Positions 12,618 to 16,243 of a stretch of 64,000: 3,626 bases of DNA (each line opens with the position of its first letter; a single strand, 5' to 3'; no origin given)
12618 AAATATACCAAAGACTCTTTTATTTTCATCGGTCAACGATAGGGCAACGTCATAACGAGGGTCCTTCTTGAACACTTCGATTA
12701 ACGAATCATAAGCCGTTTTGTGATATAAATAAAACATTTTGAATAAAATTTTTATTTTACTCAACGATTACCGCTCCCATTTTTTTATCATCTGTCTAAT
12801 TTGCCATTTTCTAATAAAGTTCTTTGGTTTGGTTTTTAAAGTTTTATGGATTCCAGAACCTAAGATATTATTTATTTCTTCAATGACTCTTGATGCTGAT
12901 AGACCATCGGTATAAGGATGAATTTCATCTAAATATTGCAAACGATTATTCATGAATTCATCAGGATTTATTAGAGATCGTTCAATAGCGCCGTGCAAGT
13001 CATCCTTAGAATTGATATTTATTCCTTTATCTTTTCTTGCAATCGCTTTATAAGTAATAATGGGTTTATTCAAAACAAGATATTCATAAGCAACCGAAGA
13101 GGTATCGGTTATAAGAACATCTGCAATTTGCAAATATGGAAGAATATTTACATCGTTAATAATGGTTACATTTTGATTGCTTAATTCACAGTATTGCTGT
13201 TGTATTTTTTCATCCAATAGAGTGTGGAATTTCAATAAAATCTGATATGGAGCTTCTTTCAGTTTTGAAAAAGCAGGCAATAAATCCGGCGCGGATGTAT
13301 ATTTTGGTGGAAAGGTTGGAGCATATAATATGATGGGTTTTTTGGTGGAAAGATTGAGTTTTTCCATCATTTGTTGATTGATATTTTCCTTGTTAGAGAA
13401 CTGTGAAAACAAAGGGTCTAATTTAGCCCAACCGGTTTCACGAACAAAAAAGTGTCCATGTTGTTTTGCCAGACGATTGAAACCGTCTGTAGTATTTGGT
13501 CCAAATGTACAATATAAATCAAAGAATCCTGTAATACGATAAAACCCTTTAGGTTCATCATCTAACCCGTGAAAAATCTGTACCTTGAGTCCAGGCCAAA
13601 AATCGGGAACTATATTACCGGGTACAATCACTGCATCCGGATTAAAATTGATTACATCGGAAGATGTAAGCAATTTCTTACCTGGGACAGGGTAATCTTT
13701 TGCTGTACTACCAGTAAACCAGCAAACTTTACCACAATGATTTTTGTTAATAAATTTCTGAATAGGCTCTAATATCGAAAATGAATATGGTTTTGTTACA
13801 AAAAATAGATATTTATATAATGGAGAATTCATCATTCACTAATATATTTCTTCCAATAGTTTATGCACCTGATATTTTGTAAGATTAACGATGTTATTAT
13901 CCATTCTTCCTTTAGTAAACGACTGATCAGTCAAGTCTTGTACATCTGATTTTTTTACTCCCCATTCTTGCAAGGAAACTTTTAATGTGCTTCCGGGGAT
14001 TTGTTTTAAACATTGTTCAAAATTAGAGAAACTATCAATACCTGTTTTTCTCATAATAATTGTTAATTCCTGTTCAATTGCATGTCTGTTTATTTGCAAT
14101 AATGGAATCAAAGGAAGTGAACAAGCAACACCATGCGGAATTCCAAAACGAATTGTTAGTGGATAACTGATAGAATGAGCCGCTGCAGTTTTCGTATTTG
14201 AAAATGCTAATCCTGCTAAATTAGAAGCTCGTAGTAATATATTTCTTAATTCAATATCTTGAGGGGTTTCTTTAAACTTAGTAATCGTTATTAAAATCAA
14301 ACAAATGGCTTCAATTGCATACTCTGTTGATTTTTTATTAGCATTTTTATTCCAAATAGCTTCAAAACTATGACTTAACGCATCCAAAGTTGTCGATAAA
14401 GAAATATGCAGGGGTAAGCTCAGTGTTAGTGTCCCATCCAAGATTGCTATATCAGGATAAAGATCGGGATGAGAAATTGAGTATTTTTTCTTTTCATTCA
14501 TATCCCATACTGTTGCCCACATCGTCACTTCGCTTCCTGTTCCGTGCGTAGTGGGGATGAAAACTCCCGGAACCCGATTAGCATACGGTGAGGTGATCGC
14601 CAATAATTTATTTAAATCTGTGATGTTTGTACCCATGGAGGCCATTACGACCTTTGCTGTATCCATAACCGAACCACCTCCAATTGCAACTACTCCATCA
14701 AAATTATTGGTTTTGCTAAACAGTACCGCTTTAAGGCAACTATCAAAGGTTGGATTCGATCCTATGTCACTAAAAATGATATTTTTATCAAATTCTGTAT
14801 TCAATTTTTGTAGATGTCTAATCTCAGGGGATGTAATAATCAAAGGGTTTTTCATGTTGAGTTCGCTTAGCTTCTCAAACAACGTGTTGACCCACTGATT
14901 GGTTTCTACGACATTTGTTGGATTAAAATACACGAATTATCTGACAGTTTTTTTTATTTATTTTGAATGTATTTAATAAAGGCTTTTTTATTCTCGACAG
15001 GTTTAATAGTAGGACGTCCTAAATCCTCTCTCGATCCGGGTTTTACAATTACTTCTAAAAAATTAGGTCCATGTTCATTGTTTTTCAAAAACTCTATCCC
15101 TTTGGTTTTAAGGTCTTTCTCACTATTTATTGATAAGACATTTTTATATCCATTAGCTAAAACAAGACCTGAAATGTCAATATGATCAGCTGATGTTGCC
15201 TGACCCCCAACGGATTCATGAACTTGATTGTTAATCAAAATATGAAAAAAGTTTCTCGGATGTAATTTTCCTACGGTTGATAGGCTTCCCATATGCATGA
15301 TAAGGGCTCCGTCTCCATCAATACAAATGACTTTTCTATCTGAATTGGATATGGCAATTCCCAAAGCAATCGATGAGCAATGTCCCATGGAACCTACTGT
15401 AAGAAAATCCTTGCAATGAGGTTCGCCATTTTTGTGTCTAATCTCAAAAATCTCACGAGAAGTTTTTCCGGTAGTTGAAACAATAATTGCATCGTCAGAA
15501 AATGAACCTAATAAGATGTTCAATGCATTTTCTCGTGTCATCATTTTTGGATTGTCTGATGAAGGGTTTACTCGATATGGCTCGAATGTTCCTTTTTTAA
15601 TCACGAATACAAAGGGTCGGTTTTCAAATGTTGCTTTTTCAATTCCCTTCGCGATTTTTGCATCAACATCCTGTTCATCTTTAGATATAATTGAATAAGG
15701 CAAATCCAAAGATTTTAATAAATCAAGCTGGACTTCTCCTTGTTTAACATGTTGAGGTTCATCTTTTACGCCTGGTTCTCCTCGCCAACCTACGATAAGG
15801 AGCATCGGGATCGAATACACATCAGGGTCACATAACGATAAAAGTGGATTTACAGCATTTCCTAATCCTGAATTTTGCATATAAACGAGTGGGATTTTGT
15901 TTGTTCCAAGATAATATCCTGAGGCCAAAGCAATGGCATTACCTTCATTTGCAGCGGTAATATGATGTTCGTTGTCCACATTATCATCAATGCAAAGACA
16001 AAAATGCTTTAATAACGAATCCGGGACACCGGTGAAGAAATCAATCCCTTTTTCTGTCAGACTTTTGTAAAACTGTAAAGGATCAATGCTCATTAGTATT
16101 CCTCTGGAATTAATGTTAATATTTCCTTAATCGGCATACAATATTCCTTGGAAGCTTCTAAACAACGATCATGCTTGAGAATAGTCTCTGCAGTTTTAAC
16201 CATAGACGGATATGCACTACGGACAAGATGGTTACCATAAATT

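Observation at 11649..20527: Phosphonate island: cytidylyltransferase-PepM fusion, Ppd and Fe-ADH wired to two TagF-like transferases, a tandem LicD-like transferase and an ABC exporter. Candidate hydroxyethylphosphonate surface polymer ('phosphono-teichoic' hypothesis).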

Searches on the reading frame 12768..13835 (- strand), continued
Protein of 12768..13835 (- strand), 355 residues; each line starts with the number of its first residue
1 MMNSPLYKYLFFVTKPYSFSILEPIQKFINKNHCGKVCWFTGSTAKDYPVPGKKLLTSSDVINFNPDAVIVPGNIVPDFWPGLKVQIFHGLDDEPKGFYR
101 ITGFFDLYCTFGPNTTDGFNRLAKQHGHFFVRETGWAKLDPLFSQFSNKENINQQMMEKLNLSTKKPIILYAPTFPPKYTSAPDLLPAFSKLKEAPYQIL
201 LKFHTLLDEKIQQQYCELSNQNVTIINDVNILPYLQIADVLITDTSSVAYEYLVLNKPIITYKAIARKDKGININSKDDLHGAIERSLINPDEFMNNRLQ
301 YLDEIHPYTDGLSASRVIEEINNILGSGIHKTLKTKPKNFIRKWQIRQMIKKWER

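Call 56: fold_search(model_id=the predicted structure, library=pdb)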
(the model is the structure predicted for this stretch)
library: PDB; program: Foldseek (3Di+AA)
matches with E <= 10: 1678; with E <= 0.001: 411
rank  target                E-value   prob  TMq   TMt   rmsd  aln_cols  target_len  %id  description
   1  3l7m_B                3.0e-14  1.00  0.67  0.59   5.3       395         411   17  Structure of the Wall Teichoic Acid Polymerase TagF, H548A (released 2010-04-28)
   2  3l7k_B                7.5e-14  1.00  0.68  0.60   5.7       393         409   18  Structure of the Wall Teichoic Acid Polymerase TagF, H444N + CDPG (15 minute soak) (released 2010-04-28)
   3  3l7m_D                8.4e-14  1.00  0.69  0.60   5.1       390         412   17  Structure of the Wall Teichoic Acid Polymerase TagF, H548A (released 2010-04-28)
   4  3l7j_B                9.0e-14  1.00  0.68  0.59   5.6       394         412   16  Structure of the Wall Teichoic Acid Polymerase TagF, H444N variant (released 2010-04-28)
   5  3l7m_A                1.6e-13  1.00  0.66  0.58   5.4       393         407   18  Structure of the Wall Teichoic Acid Polymerase TagF, H548A (released 2010-04-28)
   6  3l7j_C                2.0e-13  1.00  0.66  0.58   5.4       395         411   17  Structure of the Wall Teichoic Acid Polymerase TagF, H444N variant (released 2010-04-28)
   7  3l7k_D                2.2e-13  1.00  0.68  0.62   5.1       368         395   18  Structure of the Wall Teichoic Acid Polymerase TagF, H444N + CDPG (15 minute soak) (released 2010-04-28)
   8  3dzc_A                2.2e-13  1.00  0.58  0.56   6.5       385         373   14  2.35 Angstrom resolution structure of WecB (VC0917), a UDP-N-acetylglucosamine 2-epimerase from Vibrio cholerae. (released 2008-08-12)
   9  3l7j_D                2.8e-13  1.00  0.70  0.61   4.9       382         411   15  Structure of the Wall Teichoic Acid Polymerase TagF, H444N variant (released 2010-04-28)
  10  3l7l_D                2.8e-13  1.00  0.70  0.63   5.0       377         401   18  Structure of the Wall Teichoic Acid Polymerase TagF, H444N + CDPG (30 minute soak) (released 2010-04-28)
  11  3l7i_A                2.8e-13  1.00  0.66  0.58   6.0       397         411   17  Structure of the Wall Teichoic Acid Polymerase TagF (released 2010-04-28)
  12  3l7i_D                3.6e-13  1.00  0.68  0.60   5.3       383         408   18  Structure of the Wall Teichoic Acid Polymerase TagF (released 2010-04-28)
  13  3l7j_A                4.8e-13  1.00  0.68  0.60   5.4       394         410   17  Structure of the Wall Teichoic Acid Polymerase TagF, H444N variant (released 2010-04-28)
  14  1f6d_B                1.1e-12  1.00  0.63  0.60   5.5       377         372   16  THE STRUCTURE OF UDP-N-ACETYLGLUCOSAMINE 2-EPIMERASE FROM E. COLI. (released 2000-12-13)
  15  8qoy                  1.1e-12  1.00  0.65  0.24   6.1       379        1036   18  Capsular polysaccharide synthesis multienzyme of Actinobacillus Pleuropneumoniae serotype 3 (released 2024-07-03)
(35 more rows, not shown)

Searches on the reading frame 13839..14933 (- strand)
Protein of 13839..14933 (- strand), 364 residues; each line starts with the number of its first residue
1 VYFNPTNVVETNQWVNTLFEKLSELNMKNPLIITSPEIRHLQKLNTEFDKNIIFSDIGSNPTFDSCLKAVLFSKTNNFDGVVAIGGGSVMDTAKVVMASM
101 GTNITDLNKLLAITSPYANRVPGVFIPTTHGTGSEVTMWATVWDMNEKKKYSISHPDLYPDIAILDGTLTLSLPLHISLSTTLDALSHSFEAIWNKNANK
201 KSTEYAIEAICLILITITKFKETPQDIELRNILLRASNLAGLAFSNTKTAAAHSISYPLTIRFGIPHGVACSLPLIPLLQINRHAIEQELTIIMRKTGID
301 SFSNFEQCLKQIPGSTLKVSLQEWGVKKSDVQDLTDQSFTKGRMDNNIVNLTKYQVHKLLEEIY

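Call 4: search_protein_families(library=pfam, proteins=[window:13839-14933:-], max_evalue=0.01)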
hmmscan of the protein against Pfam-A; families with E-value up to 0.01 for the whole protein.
window:13839-14933:- (364 aa): 3 families
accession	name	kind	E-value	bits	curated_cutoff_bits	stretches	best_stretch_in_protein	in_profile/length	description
PF00465.25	Fe-ADH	-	1e-34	120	31.3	1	5-166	1-167/168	Iron-containing alcohol dehydrogenase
PF25137.1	ADH_Fe_C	-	1.9e-29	103.2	27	1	180-364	3-194/194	Fe-containing alcohol dehydrogenase family, C-terminal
PF13685.12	Fe-ADH_2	-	3.7e-05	24.2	28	1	58-101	55-98/149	Iron-containing alcohol dehydrogenase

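Call 5: search_protein_families(library=ncbifam, proteins=[window:13839-14933:-], max_evalue=0.01)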
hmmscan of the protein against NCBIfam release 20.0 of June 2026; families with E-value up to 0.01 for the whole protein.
window:13839-14933:- (364 aa): 17 families
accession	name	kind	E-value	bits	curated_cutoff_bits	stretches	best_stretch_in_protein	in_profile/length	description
TIGR03405.1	Phn_Fe-ADH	equivalog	2.6e-77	260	423.7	1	17-347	13-352/355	iron-containing alcohol dehydrogenase PsrA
NF041833.1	Fe_ADH_ErcA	equivalog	5e-49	167.4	550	1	28-362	31-380/382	alcohol dehydrogenase-like regulatory protein ErcA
NF053866.1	CholDhdGbsBBac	equivalog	1.2e-44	152.6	550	1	5-303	15-322/392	choline dehydrogenase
TIGR02638.1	lactal_redase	equivalog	3.1e-43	148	523.15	1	42-358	47-377/379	lactaldehyde reductase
NF058672.1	4HyButDHCUPNE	equivalog_domain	3.4e-42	145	500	1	13-361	15-375/378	4-hydroxybutyrate dehydrogenase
NF010378.0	PRK13805.1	equivalog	2e-41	141.7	951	1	41-289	506-763/872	bifunctional acetaldehyde-CoA/alcohol dehydrogenase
NF007911.0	PRK10624.1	equivalog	4.5e-41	141.1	537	1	15-363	18-381/382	lactaldehyde reductase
NF011998.0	PRK15454.1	equivalog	3.6e-38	131.3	556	1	64-294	94-322/395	ethanolamine utilization ethanol dehydrogenase EutG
NF050025.1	SulfAcetaldRedSarD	equivalog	4e-36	124.7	700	1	53-364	63-385/385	sulfoacetaldehyde reductase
NF007363.0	PRK09860.1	equivalog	1.8e-27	96.5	581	1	42-282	52-291/383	L-threonine dehydrogenase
TIGR04266.1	NDMA_methanol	equivalog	7.6e-20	71.1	625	1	50-300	67-321/420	NDMA-dependent methanol dehydrogenase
NF011717.0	PRK15138.1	equivalog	3.7e-17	62.5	645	1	53-286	61-300/387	alcohol dehydrogenase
NF041822.1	daptide_DH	equivalog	4.6e-16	58.7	300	1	72-219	49-201/363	daptide-type RiPP biosynthesis dehydogenase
NF006941.0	PRK09423.1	subfamily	5.9e-09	35.2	336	1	5-104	8-111/367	glycerol dehydrogenase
NF053832.1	GlycoaldRedHalo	equivalog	0.00043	19.5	550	0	75-117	82-124/363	glycolaldehyde reductase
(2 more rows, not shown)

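Call 62: search_solved_structures(query=window:13839-14933:-, max_evalue=1e-10)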
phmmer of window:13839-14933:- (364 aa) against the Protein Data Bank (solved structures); distinct sequences matched with E-value up to 1e-10: 39.
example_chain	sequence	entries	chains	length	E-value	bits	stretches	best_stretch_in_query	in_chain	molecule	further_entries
6jko_A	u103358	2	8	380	3.3e-34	121.5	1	51-336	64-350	Methanol dehydrogenase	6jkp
1vhd_A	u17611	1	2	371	8.7e-34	120.1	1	41-298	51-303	alcohol dehydrogenase, iron-containing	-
1o2d_A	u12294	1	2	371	8.8e-34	120.1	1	41-298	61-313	Alcohol dehydrogenase, iron-containing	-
9ldl_C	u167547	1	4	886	3e-33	118.3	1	2-299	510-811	Aldehyde dehydrogenase family protein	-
3zdr_A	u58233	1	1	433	8.1e-32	113.6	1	46-280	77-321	ALCOHOL DEHYDROGENASE DOMAIN OF THE BIFUNCTIONAL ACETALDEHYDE DEHYDROGENASE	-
9jx4_A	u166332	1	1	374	2.8e-30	108.6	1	53-316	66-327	Aldehyde-alcohol dehydrogenase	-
8zwd_B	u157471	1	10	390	3.3e-30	108.3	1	15-282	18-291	NAD(P)-dependent methanol dehydrogenase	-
30sm_A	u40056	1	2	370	9e-30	106.9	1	51-363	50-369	Cvir-Hbd2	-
8zrl_A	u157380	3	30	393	6.5e-29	104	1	15-337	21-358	NAD-dependent methanol dehydrogenase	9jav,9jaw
3owo_A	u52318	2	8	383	2.3e-27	99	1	49-338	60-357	Alcohol dehydrogenase 2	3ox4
4fr2_A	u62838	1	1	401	1.5e-25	93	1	19-364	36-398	1,3-propanediol dehydrogenase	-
13he_A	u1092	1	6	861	3.3e-25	91.9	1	53-283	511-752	Aldehyde-alcohol dehydrogenase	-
8uhw_A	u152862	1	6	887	3.5e-25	91.8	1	53-283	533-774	Aldehyde-alcohol dehydrogenase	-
6scg_A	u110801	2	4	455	1.9e-24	89.3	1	52-283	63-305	Aldehyde-alcohol dehydrogenase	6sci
6tqh_A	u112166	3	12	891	7.2e-24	87.5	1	52-283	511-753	Aldehyde-alcohol dehydrogenase | Bifunctional aldehyde-alcohol dehydrogenase AdhE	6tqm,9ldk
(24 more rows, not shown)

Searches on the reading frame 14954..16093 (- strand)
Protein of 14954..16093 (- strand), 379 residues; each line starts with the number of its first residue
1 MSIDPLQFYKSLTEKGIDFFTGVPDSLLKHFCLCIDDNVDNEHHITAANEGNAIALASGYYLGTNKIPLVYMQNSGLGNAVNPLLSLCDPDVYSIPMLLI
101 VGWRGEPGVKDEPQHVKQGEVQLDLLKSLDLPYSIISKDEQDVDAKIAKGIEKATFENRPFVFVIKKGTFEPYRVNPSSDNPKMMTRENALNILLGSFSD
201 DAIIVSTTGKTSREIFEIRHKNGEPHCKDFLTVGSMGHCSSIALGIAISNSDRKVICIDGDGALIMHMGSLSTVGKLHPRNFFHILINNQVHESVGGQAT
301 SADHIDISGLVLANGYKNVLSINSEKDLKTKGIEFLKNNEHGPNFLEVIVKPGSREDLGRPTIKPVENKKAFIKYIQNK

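Call 4: search_protein_families(library=pfam, proteins=[window:14954-16093:-], max_evalue=0.01)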
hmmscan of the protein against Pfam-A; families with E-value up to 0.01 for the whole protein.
window:14954-16093:- (379 aa): 2 families
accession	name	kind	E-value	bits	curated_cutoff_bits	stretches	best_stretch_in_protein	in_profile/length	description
PF02775.26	TPP_enzyme_C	-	3.6e-15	56.5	21.9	1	216-348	10-151/151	Thiamine pyrophosphate enzyme, C-terminal TPP binding domain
PF02776.23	TPP_enzyme_N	-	3.6e-14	53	26.8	1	8-121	7-114/119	Thiamine pyrophosphate enzyme, N-terminal TPP binding domain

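Call 5: search_protein_families(library=ncbifam, proteins=[window:14954-16093:-], max_evalue=0.01)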
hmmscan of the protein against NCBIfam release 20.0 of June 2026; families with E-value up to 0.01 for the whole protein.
window:14954-16093:- (379 aa): 47 families (the best 25 are shown)
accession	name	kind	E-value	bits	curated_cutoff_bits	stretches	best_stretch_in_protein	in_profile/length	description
TIGR03297.1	Ppyr-DeCO2ase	equivalog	1.7e-141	471.4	312.5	1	16-376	1-360/360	phosphonopyruvate decarboxylase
TIGR03846.1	sulfopy_beta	equivalog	5.4e-36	124.2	221.5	1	187-376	1-181/182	sulfopyruvate decarboxylase subunit beta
TIGR03845.1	sulfopyru_alph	equivalog_domain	1.2e-27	96.8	147.95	1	8-167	4-157/160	sulfopyruvate decarboxylase subunit alpha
NF004813.0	PRK06163.1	equivalog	6.3e-25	88.1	240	1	176-372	4-192/202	hypothetical protein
NF006016.1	PRK08155.1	equivalog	2.7e-11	42.6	870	1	230-292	402-466/554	acetolactate synthase large subunit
TIGR00118.1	acolac_lg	equivalog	6.9e-11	41.3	538.35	1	201-292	377-467/557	biosynthetic-type acetolactate synthase large subunit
NF006524.0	PRK08978.1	equivalog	2.4e-10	39.3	738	1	199-290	366-456/548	acetolactate synthase 2 catalytic subunit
NF009122.0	PRK12474.1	subfamily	3.1e-10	39.5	835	1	182-274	337-429/518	hypothetical protein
NF005485.1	PRK07092.1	equivalog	1.1e-09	37.6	493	1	176-295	339-456/523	benzoylformate decarboxylase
NF005364.0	PRK06882.1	equivalog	3.3e-09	35.7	1083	2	232-277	419-464/574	acetolactate synthase 3 large subunit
NF005760.0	PRK07586.1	equivalog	3.4e-09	36.2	363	1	183-278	335-429/514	acetolactate synthase large subunit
NF005058.0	PRK06466.1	equivalog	5.1e-09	35.1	951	1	182-291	371-479/574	acetolactate synthase 3 large subunit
NF005860.0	PRK07789.1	equivalog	1.1e-08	33.8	881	2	233-274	449-490/615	acetolactate synthase large subunit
NF004710.0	PRK06048.1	equivalog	1.7e-08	33.4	976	1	200-289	380-468/561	acetolactate synthase large subunit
NF006052.0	PRK08199.1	subfamily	3.2e-08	32.3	539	1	178-292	360-472/559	thiamine pyrophosphate protein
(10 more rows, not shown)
